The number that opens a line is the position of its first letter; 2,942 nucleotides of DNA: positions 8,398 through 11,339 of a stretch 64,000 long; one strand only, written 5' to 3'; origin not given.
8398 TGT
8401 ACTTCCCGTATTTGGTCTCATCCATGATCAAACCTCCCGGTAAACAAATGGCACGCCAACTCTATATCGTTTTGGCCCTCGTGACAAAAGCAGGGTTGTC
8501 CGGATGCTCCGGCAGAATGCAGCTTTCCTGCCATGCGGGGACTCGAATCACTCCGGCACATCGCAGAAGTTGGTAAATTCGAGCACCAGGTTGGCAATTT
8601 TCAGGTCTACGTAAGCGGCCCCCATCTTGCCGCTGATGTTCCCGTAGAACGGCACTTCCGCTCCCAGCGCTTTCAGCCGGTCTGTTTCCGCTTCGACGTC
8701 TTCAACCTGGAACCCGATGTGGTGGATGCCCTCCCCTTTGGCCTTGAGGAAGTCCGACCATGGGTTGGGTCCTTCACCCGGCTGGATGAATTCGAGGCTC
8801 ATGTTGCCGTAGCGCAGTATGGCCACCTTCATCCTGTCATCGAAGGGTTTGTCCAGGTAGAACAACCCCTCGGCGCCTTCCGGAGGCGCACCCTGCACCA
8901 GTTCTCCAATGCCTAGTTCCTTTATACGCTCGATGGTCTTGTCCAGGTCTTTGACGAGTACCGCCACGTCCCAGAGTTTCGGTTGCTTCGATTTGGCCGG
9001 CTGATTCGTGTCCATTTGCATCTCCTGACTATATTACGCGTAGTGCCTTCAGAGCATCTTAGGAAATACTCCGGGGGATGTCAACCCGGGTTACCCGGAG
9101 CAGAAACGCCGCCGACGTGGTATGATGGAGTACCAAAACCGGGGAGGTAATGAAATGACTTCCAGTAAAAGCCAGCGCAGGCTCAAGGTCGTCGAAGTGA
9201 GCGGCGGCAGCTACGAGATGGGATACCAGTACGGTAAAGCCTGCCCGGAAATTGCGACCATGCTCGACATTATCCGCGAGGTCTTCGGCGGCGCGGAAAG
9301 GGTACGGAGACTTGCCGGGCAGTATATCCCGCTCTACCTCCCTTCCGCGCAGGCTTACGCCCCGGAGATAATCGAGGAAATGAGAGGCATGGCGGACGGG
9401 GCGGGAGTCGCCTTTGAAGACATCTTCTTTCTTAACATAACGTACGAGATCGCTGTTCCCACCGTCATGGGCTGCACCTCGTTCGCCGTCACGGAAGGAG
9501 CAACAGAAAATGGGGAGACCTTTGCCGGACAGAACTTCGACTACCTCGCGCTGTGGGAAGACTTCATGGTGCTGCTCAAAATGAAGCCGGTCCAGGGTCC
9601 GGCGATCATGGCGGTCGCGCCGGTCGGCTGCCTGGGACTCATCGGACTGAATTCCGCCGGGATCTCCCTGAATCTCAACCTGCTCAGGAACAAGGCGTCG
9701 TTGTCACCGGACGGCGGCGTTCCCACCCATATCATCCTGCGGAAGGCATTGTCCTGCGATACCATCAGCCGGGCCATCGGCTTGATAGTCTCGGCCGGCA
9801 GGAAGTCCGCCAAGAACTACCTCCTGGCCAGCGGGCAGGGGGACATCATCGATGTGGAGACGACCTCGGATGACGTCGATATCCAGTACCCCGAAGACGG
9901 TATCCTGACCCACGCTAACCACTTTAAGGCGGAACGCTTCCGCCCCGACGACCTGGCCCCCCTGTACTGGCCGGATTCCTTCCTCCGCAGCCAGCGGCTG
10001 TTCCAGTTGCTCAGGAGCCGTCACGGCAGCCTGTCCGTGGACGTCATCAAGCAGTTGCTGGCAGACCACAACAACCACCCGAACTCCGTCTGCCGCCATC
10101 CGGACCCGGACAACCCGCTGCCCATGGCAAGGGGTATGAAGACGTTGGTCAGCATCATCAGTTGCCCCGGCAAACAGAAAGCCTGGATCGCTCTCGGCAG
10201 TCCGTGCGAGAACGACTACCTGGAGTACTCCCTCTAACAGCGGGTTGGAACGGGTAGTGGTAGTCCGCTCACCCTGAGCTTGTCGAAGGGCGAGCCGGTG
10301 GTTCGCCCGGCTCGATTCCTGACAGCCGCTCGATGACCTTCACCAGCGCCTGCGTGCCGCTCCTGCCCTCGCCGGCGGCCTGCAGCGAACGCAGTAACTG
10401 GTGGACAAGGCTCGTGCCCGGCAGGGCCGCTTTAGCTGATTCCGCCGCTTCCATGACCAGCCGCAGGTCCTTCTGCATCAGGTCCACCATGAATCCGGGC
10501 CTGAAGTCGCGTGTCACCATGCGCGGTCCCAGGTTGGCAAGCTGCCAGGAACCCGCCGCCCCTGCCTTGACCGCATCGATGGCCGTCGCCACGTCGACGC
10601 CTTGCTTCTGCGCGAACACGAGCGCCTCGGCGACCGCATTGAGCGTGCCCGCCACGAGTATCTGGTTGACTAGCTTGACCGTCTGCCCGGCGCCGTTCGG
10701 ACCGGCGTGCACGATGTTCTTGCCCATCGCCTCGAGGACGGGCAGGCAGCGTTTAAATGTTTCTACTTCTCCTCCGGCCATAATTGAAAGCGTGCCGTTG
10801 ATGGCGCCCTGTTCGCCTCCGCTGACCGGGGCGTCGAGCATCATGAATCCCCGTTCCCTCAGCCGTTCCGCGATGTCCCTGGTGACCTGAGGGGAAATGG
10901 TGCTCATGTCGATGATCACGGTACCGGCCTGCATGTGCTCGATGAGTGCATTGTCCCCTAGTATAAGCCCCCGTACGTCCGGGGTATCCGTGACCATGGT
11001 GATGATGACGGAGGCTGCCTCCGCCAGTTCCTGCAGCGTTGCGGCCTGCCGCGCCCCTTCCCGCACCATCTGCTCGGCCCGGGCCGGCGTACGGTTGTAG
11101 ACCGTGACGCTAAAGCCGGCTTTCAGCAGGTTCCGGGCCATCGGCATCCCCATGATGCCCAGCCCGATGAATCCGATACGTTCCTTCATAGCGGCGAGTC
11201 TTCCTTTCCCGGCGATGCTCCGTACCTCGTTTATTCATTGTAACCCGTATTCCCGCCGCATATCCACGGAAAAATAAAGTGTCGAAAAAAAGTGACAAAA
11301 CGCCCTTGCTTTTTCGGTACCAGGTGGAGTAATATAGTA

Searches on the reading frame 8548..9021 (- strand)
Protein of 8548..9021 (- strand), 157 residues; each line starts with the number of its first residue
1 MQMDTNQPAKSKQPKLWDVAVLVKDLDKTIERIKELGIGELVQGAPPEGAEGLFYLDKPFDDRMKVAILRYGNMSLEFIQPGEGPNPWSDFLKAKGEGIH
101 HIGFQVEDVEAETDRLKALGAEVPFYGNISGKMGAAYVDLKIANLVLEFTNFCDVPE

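Call 108: search_protein_families(library=pfam, proteins=[window:8548-9021:-], max_evalue=0.001)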
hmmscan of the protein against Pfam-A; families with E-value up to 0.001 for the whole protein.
window:8548-9021:- (157 aa): 4 families
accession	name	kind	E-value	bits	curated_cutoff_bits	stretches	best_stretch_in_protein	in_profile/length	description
PF13669.12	Glyoxalase_4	-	1.8e-17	64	27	2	62-123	34-93/109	Glyoxalase/Bleomycin resistance protein/Dioxygenase superfamily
PF00903.31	Glyoxalase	-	5.8e-07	30.4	20.6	1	88-123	66-95/121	Glyoxalase/Bleomycin resistance protein/Dioxygenase superfamily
PF18029.7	Glyoxalase_6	-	0.00015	22.9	23.6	0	83-123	53-83/106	Glyoxalase-like domain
PF13468.12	Glyoxalase_3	-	0.00052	20.5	25.1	0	20-122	5-101/176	Glyoxalase-like domain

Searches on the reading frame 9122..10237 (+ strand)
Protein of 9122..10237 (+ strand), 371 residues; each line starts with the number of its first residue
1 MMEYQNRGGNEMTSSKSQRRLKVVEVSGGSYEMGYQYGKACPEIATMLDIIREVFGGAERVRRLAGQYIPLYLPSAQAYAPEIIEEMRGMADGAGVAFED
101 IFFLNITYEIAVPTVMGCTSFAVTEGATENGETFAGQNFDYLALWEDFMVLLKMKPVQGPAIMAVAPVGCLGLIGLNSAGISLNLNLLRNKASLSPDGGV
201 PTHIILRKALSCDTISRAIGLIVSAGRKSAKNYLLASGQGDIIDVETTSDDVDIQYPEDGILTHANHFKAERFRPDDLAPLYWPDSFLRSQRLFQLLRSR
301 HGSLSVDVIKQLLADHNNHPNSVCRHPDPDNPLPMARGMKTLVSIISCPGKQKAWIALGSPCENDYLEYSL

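Call 108: search_protein_families(library=pfam, proteins=[window:9122-10237:+], max_evalue=0.001)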
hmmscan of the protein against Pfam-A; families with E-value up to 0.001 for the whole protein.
window:9122-10237:+ (371 aa): 1 family
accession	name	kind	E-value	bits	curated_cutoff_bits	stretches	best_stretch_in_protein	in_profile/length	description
PF03417.21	AAT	-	2e-16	60.8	23.2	1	129-361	4-223/225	Acyl-coenzyme A:6-aminopenicillanic acid acyl-transferase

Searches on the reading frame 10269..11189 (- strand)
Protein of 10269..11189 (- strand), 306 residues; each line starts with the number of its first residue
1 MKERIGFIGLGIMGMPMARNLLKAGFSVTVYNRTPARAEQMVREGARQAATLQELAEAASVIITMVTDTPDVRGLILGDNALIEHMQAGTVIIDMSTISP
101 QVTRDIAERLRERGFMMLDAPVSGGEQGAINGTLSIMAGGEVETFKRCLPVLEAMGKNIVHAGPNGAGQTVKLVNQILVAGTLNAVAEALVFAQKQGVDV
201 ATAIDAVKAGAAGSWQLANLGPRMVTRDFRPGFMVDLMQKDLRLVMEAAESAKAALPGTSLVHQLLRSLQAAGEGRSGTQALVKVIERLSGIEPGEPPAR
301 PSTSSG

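Call 74: find_encoding_contigs(protein=window:10269-11189:-, flank=8000, max_places=6)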
Protein window:10269-11189:- (306 aa): 1 contig read that carries it; 1 place shown.
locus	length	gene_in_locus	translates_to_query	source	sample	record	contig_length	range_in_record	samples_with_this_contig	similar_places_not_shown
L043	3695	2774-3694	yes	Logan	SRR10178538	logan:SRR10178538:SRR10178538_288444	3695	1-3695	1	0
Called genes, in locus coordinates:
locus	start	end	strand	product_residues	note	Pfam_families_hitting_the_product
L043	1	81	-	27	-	?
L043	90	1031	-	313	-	PF04055:Radical_SAM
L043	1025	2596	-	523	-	-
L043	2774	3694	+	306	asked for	PF01262:AlaDh_PNT_C (weak), PF01488:Shikimate_DH, PF02826:2-Hacid_dh_C, PF03446:NAD_binding_2, PF03807:F420_oxidored, PF14833:NAD_binding_11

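Call 105: list_cluster_members(proteins=[window:10269-11189:-, window:27333-28451:+, window:28515-29621:-])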
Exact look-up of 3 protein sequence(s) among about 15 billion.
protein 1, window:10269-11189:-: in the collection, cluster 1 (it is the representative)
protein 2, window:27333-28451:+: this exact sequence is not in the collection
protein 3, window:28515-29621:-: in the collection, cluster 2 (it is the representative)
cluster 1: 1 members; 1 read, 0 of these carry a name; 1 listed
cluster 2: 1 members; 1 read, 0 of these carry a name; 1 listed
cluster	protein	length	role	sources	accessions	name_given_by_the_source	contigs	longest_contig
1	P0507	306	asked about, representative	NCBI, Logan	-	-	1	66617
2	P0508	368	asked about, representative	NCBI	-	-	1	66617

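Call 108: search_protein_families(library=pfam, proteins=[window:10269-11189:-], max_evalue=0.001)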
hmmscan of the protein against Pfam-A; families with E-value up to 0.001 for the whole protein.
window:10269-11189:- (306 aa): 9 families
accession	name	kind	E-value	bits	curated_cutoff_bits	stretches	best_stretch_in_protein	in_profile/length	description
PF03446.21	NAD_binding_2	-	8.2e-60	201.9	21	1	4-163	1-161/161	NAD binding domain of 6-phosphogluconate dehydrogenase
PF14833.11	NAD_binding_11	-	2.2e-38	131.7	30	1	166-286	1-122/122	NAD-binding of NADP-dependent 3-hydroxyisobutyrate dehydrogenase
PF02826.25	2-Hacid_dh_C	-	2.6e-11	43.7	25.1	1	3-113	37-144/178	D-isomer specific 2-hydroxyacid dehydrogenase, NAD binding domain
PF03807.23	F420_oxidored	-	4.1e-08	34.1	21.6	1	4-66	1-67/94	NADP oxidoreductase coenzyme F420-dependent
PF01488.26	Shikimate_DH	-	1.2e-07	32.3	24.3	1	3-96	13-112/138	Shikimate / quinate 5-dehydrogenase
PF01262.27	AlaDh_PNT_C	-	1.8e-06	28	23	1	7-96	33-129/214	Alanine dehydrogenase/PNT, C-terminal domain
PF02737.24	3HCDH_N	-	6.8e-05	23.3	22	1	5-68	2-69/180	3-hydroxyacyl-CoA dehydrogenase, NAD binding domain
PF07991.19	KARI_N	-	0.00017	21.6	20.6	1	3-69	5-71/165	Acetohydroxy acid isomeroreductase, NADPH-binding domain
PF02558.23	ApbA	-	0.00083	19.4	22.2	0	5-48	1-43/150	Ketopantoate reductase PanE/ApbA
